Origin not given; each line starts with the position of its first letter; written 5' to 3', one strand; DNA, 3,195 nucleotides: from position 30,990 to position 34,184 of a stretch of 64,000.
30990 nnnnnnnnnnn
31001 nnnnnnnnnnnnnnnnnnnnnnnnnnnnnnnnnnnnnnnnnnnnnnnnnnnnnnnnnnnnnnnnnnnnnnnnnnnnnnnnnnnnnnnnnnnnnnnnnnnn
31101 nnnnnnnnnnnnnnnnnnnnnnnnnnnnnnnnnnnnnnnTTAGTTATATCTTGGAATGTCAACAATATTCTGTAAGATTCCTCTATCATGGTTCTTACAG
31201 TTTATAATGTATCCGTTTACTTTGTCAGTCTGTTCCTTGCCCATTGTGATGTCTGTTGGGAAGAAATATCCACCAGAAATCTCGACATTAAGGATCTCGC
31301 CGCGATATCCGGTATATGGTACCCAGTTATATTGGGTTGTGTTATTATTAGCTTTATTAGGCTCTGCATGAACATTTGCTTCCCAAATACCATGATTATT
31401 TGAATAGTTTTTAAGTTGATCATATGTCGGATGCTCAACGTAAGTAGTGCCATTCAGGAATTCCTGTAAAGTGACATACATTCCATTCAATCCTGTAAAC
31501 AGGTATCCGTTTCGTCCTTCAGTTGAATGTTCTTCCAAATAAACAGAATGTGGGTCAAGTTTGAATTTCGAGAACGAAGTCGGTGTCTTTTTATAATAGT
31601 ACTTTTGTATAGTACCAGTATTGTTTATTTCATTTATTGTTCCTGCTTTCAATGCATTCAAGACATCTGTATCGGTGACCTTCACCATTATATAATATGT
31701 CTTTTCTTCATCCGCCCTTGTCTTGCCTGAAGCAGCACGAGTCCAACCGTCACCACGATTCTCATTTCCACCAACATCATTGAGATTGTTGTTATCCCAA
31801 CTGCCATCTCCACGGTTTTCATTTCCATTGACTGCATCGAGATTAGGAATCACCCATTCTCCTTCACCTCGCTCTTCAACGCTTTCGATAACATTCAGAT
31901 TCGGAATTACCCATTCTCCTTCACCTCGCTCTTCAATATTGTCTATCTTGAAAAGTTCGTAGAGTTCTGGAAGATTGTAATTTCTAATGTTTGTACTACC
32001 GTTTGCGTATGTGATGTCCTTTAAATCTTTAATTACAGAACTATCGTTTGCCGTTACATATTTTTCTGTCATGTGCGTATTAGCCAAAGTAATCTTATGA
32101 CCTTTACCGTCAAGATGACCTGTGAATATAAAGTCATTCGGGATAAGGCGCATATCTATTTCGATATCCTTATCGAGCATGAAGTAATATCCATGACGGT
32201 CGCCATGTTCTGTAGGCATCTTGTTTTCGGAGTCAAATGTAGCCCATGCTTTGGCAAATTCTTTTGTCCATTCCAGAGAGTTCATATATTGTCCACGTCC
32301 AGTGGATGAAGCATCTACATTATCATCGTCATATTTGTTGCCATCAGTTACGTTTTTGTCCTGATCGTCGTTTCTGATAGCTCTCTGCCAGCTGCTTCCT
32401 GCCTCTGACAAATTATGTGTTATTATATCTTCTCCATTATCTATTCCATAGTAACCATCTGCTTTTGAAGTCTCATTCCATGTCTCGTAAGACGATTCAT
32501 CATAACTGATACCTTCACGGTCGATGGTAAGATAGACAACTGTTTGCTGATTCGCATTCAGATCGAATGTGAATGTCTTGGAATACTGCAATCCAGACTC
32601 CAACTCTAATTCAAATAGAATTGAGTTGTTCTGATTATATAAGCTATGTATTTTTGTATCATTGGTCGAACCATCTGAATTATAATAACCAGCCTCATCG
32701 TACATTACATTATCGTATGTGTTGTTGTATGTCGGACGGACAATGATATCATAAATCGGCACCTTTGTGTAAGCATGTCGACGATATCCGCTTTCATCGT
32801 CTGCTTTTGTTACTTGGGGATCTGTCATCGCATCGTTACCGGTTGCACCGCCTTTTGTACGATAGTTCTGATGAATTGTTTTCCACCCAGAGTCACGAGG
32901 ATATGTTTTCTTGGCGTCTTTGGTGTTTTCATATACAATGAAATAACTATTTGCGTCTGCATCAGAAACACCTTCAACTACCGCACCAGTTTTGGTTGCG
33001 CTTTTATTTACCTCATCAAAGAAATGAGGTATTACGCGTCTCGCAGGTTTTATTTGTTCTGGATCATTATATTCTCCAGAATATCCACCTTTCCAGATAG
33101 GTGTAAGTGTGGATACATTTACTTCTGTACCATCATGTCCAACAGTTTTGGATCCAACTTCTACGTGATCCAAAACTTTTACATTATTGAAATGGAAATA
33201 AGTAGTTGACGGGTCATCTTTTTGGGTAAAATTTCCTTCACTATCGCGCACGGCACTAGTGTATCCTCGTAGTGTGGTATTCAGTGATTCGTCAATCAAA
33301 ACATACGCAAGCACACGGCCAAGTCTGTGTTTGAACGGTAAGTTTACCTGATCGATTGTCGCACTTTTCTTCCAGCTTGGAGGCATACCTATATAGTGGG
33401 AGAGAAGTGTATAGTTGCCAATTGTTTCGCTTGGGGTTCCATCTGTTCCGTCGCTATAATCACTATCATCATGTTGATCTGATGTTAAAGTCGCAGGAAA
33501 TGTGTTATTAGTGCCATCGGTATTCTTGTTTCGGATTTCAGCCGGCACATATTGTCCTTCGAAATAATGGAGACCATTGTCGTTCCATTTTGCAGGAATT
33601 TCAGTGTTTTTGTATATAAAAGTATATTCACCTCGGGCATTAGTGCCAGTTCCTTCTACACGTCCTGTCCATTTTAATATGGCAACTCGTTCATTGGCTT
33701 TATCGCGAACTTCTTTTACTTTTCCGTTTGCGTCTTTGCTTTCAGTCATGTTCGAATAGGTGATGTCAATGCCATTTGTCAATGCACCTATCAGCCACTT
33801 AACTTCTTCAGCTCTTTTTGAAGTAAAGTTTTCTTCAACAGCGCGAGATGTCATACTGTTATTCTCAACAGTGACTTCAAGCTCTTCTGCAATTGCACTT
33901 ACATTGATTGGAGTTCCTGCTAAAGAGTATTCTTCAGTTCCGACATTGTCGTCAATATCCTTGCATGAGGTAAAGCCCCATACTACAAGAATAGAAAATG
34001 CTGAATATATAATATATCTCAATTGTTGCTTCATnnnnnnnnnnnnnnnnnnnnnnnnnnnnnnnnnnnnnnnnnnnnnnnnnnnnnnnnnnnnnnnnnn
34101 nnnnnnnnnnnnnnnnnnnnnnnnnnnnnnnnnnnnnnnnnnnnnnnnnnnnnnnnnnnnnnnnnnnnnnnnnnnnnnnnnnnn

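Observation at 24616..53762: Giant 14-gene type V pilus-like locus: a DUF3575-like barrel plus 12 fimbrillin-superfamily lipoprotein paralogues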

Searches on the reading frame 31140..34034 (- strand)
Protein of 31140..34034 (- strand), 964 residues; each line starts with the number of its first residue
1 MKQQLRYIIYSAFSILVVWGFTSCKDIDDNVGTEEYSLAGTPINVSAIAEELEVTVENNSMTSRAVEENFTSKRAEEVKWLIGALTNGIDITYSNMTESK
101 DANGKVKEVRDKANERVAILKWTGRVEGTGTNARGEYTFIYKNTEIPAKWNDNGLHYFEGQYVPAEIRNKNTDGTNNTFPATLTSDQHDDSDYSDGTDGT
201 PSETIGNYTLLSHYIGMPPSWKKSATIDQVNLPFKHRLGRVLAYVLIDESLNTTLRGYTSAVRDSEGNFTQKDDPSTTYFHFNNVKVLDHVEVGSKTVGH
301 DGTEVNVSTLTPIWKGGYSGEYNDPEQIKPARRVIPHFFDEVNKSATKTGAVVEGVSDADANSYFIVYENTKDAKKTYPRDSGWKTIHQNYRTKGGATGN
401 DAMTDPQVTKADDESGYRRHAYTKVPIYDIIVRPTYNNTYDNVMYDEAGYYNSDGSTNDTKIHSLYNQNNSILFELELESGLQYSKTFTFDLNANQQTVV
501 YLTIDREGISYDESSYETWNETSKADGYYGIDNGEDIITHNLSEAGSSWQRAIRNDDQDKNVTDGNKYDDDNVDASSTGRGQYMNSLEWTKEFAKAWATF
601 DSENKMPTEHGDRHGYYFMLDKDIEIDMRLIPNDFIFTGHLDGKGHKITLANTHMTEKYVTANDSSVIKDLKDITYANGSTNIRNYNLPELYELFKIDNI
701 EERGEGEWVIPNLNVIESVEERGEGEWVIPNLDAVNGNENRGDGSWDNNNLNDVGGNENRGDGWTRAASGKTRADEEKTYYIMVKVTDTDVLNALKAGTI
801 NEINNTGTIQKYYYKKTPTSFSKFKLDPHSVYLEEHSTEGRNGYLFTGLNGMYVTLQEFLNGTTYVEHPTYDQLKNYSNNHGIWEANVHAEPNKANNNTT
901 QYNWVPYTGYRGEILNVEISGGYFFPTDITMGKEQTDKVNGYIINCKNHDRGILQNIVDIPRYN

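Call 5: search_protein_families(library=pfam, proteins=[window:31140-34034:-], max_evalue=0.01)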
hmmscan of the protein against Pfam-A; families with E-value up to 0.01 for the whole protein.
window:31140-34034:- (964 aa): 0 families

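Call 7: search_protein_families(library=ncbifam, proteins=[window:31140-34034:-], max_evalue=1)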
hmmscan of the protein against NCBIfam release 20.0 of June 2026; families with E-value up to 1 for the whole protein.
window:31140-34034:- (964 aa): 0 families

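Call 23: search_protein_families(library=pfam, proteins=[window:31140-34034:-], max_evalue=10)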
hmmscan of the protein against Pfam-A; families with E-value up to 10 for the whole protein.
window:31140-34034:- (964 aa): 1 family
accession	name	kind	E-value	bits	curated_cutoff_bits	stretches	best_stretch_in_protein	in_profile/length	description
PF07299.16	EF-G-binding_N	-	0.26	12.2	27.1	0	653-708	15-70/83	Elongation factor G-binding protein, N-terminal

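Call 99: search_solved_structures(query=A8, max_evalue=10)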
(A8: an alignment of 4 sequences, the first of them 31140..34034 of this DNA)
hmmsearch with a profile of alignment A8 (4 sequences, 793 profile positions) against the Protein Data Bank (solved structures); distinct sequences matched with E-value up to 10: 0.
